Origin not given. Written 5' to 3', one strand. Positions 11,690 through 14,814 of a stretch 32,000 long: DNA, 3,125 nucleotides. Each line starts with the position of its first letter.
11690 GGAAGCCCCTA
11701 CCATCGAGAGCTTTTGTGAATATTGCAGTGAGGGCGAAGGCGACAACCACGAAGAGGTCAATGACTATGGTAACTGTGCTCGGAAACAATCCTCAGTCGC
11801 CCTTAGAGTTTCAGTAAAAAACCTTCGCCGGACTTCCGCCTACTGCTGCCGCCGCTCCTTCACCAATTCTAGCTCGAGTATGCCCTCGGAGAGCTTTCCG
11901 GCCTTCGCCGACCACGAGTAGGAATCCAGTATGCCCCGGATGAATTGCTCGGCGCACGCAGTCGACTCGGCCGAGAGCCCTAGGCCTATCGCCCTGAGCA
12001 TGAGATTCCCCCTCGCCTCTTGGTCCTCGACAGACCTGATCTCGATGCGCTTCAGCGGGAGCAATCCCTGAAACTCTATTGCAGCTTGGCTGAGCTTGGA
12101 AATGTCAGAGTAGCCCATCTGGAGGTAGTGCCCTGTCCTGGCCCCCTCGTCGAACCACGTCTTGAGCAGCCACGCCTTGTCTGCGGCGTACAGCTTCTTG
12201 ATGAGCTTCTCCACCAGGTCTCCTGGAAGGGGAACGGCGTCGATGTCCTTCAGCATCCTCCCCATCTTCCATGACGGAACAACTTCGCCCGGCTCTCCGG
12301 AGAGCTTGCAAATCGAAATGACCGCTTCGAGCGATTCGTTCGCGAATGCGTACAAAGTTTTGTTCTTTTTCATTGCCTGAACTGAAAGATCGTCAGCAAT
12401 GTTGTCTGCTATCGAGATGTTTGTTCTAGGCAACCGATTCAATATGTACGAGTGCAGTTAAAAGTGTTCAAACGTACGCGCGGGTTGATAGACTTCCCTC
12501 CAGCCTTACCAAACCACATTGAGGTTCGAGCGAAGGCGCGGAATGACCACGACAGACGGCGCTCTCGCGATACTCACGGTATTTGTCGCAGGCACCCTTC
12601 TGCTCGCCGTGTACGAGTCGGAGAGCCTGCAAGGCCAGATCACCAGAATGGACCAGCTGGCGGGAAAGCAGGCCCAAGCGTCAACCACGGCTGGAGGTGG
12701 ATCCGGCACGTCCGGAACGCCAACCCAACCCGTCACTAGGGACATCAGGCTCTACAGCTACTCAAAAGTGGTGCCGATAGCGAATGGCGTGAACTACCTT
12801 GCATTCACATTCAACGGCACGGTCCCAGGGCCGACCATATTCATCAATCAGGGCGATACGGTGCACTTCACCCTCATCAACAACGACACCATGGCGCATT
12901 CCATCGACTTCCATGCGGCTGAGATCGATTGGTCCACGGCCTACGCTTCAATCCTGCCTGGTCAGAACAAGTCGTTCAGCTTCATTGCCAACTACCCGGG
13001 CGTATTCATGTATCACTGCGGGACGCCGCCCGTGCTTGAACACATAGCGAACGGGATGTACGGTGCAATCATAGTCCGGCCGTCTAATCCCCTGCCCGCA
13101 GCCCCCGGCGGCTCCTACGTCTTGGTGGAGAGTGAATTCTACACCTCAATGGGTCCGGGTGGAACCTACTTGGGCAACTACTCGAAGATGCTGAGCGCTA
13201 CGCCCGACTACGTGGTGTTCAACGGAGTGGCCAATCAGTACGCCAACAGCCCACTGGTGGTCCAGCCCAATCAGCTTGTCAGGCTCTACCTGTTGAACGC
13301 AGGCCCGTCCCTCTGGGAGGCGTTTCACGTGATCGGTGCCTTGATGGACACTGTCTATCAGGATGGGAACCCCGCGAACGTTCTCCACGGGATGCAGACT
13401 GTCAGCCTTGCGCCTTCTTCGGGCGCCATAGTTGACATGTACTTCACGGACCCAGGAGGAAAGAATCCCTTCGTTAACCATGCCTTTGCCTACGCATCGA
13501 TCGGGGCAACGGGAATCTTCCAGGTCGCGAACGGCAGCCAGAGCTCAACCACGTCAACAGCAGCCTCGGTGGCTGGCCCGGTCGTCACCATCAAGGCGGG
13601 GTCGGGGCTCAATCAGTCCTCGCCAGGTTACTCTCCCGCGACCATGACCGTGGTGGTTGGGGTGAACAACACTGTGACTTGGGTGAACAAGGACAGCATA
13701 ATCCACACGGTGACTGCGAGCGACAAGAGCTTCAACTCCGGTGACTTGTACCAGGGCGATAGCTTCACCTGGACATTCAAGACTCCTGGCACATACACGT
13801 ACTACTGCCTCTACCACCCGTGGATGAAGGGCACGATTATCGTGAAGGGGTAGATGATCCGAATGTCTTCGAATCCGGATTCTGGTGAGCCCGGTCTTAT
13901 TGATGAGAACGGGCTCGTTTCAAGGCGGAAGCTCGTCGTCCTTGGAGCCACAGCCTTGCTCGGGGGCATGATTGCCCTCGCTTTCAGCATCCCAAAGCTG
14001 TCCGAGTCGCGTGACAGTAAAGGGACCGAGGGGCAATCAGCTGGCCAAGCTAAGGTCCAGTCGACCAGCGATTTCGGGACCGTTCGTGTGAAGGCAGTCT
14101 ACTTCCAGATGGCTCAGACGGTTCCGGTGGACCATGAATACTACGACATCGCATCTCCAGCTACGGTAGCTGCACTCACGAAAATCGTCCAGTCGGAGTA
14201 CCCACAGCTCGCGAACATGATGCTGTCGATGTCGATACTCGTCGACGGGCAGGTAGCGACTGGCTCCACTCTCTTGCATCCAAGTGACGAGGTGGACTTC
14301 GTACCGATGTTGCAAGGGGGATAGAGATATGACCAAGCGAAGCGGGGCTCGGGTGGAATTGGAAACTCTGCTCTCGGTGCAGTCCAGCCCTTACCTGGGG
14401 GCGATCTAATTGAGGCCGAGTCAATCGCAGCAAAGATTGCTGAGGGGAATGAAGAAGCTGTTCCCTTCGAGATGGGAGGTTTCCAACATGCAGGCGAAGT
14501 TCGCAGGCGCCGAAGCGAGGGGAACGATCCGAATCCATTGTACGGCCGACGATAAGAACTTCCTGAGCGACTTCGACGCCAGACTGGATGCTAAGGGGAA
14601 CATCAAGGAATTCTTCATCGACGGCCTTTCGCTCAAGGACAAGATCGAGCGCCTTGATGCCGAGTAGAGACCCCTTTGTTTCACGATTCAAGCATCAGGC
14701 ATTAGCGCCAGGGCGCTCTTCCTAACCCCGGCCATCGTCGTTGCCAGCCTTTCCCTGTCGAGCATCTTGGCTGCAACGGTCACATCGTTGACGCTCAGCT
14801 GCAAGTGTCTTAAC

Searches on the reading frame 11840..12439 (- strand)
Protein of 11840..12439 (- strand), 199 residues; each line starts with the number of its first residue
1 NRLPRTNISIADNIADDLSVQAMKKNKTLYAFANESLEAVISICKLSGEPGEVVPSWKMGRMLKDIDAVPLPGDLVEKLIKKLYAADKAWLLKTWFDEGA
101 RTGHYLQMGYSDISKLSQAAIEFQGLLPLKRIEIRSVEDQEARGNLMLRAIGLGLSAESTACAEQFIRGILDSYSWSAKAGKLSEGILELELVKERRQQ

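Call 3: search_protein_families(library=pfam, proteins=[window:11840-12439:-], max_evalue=1)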
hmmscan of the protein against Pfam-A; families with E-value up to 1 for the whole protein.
window:11840-12439:- (199 aa): 0 families

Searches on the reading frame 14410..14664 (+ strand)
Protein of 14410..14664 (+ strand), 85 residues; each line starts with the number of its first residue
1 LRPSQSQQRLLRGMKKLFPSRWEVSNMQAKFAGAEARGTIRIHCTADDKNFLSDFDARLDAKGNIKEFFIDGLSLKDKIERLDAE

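Call 41: search_protein_families(library=pfam, proteins=[window:14410-14664:+], max_evalue=0.01)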
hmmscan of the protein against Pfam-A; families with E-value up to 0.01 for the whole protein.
window:14410-14664:+ (85 aa): 0 families
